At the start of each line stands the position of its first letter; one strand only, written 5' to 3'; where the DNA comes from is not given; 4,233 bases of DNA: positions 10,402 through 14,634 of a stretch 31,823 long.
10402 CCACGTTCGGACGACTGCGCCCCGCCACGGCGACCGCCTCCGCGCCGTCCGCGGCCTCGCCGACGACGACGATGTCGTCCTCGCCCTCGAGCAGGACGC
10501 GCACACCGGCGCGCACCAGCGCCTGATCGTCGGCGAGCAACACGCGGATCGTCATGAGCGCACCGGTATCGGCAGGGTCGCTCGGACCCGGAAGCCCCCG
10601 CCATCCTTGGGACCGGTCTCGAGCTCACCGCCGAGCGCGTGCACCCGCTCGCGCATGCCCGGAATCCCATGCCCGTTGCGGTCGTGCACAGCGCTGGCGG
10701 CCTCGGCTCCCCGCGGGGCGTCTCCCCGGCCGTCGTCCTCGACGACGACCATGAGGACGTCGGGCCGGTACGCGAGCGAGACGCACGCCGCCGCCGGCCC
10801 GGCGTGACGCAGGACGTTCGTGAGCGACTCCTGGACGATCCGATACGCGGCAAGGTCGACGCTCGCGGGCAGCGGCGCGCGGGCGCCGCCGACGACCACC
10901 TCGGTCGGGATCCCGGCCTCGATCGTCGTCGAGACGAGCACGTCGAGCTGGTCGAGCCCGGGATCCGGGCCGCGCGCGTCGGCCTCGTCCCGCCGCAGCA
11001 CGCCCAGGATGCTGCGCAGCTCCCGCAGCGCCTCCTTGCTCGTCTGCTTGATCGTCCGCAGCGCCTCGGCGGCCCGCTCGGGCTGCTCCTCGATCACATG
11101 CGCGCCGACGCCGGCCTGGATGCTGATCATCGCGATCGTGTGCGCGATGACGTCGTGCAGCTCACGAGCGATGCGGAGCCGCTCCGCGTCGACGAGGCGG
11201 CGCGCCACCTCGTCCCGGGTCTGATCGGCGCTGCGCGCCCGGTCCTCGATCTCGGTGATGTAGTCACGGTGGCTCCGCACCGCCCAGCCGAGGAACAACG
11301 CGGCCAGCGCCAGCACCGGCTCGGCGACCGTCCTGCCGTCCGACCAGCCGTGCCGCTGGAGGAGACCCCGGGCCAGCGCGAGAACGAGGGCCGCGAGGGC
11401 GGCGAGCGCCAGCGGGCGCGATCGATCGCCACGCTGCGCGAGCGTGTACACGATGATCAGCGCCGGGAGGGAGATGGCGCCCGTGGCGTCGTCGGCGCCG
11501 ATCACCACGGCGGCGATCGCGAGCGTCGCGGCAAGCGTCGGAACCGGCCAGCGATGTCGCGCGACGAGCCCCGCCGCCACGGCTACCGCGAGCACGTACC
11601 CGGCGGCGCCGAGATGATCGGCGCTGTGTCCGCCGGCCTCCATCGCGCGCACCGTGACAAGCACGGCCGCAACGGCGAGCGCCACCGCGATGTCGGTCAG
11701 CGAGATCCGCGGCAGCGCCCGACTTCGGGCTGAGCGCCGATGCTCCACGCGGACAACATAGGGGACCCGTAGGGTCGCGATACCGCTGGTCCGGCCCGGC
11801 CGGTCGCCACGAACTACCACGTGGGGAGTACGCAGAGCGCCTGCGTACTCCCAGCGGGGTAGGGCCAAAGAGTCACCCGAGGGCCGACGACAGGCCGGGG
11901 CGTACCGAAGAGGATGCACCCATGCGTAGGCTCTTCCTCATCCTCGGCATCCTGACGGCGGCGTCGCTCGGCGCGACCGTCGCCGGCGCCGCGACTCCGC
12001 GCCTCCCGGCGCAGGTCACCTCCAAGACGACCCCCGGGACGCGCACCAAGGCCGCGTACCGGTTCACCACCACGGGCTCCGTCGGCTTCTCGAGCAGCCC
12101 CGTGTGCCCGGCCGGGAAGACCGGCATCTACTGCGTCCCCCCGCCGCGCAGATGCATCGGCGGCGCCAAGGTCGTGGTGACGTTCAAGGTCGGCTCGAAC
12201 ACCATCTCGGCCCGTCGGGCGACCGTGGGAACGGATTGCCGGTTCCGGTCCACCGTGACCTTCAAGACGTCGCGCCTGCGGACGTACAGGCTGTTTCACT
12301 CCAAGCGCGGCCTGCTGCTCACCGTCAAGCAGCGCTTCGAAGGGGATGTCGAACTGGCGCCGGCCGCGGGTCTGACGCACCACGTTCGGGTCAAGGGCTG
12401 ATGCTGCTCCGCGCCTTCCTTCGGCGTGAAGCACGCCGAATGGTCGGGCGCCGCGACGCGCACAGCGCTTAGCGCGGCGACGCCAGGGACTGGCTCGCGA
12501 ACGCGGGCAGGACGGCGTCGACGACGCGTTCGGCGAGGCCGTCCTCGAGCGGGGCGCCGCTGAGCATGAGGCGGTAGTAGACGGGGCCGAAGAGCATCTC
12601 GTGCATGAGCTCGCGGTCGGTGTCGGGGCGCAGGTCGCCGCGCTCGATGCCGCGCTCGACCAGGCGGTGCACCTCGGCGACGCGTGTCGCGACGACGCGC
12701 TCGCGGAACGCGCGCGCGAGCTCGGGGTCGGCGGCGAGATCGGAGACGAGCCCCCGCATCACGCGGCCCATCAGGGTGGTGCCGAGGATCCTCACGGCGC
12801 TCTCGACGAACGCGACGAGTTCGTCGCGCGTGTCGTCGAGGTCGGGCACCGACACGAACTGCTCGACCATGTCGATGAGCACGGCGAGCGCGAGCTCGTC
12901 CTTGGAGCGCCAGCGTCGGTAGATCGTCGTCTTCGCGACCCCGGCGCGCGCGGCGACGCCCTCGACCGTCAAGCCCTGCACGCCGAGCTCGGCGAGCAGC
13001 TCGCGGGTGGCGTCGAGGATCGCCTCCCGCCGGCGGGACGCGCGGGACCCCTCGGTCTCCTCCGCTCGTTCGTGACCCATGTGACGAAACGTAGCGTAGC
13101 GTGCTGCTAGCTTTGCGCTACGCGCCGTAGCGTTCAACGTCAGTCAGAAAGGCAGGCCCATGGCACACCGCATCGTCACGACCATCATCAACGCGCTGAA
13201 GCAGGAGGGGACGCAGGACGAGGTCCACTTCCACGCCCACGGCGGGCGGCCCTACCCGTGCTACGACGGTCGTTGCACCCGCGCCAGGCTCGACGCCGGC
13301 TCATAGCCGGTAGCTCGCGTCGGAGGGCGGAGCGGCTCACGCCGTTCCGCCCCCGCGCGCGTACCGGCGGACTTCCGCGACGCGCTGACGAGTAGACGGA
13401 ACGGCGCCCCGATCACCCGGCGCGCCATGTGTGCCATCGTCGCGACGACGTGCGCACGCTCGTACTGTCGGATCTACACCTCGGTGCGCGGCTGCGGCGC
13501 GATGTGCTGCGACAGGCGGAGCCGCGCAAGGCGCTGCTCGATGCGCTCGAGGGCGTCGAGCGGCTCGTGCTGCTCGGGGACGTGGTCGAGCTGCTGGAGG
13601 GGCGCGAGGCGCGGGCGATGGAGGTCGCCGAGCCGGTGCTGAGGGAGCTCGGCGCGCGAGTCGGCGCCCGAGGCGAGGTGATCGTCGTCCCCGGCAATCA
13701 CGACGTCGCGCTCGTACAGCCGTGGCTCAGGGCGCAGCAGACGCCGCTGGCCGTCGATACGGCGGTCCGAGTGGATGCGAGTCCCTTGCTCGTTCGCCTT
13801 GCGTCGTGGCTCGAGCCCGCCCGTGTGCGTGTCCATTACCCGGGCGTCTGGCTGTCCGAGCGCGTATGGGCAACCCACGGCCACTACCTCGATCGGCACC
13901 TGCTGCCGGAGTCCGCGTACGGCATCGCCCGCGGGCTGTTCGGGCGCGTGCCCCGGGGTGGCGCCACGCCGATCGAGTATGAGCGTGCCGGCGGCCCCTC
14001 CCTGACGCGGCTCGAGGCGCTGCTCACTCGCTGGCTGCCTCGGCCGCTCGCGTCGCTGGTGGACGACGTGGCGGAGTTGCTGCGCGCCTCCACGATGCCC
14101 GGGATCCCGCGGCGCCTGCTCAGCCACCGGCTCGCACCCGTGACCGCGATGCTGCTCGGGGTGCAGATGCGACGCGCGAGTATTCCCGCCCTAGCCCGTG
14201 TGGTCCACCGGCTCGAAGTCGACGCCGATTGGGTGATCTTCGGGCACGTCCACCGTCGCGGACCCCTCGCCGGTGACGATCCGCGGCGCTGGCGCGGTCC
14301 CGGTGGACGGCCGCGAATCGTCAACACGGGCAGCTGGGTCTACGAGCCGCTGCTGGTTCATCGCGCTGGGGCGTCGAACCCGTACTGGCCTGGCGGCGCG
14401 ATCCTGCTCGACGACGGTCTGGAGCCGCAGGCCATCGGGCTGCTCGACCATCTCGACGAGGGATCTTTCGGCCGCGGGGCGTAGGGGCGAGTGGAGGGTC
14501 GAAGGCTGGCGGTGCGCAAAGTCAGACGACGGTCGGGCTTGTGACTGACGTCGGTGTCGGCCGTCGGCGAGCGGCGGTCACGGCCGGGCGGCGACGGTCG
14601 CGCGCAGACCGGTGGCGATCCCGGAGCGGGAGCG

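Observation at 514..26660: Seven-promoter regulon: TTGK-N7-MCAA palindrome at a fixed 41-43 bp from the -10 box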

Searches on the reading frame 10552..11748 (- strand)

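Call 13: search_protein_families(library=pfam, proteins=[window:10552-11748:-])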
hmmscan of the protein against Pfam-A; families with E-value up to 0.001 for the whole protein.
window:10552-11748:- (398 aa): 3 families
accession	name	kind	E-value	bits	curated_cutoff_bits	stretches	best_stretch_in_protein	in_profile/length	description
PF07730.19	HisKA_3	-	2.2e-20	73.4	24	1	189-254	1-66/68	Histidine kinase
PF02518.31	HATPase_c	-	6.7e-10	39.8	26.4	1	300-394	5-109/111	Histidine kinase-, DNA gyrase B-, and HSP90-like ATPase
PF23539.1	DUF7134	-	1.1e-05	25.6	27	1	19-152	13-146/155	Domain of unknown function (DUF7134)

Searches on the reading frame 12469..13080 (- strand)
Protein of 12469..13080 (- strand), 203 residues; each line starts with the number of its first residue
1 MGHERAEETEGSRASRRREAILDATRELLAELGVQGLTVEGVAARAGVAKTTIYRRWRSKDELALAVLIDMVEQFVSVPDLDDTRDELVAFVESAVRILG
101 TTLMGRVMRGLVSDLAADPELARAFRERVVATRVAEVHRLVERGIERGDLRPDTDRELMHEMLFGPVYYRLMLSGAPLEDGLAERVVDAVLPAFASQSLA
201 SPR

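Call 13: search_protein_families(library=pfam, proteins=[window:12469-13080:-])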
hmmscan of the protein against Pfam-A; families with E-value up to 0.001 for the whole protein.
window:12469-13080:- (203 aa): 3 families
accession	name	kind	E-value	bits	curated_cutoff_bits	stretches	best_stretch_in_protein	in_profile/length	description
PF16859.10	TetR_C_11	-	1e-31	110.1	32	1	78-190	1-113/113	Tetracyclin repressor-like, C-terminal domain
PF00440.29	TetR_N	-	7.4e-16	58.1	24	1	21-67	1-47/47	Bacterial regulatory proteins, tetR family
PF14246.11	TetR_C_7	-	4.9e-07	30.2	22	1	87-193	2-112/119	AefR-like transcriptional repressor, C-terminal domain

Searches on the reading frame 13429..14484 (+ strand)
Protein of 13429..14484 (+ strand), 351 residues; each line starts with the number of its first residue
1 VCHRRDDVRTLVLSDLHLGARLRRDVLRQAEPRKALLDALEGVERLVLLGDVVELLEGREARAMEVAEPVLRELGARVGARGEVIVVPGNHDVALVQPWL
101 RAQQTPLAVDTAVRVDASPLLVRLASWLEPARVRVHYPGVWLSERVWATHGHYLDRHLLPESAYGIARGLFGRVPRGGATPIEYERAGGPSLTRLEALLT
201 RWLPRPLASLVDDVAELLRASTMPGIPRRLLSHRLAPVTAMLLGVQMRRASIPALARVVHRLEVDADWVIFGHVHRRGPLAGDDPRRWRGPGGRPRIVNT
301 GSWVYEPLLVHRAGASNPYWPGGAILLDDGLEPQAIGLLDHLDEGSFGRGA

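Call 13: search_protein_families(library=pfam, proteins=[window:13429-14484:+])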
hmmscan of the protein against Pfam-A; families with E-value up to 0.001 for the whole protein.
window:13429-14484:+ (351 aa): 2 families
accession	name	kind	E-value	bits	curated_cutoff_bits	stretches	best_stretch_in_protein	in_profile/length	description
PF00149.33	Metallophos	-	4.9e-08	34.1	21.5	1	9-152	2-116/191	Calcineurin-like phosphoesterase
PF12850.12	Metallophos_2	-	2.8e-07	31.1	27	1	10-102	3-60/154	Calcineurin-like phosphoesterase superfamily domain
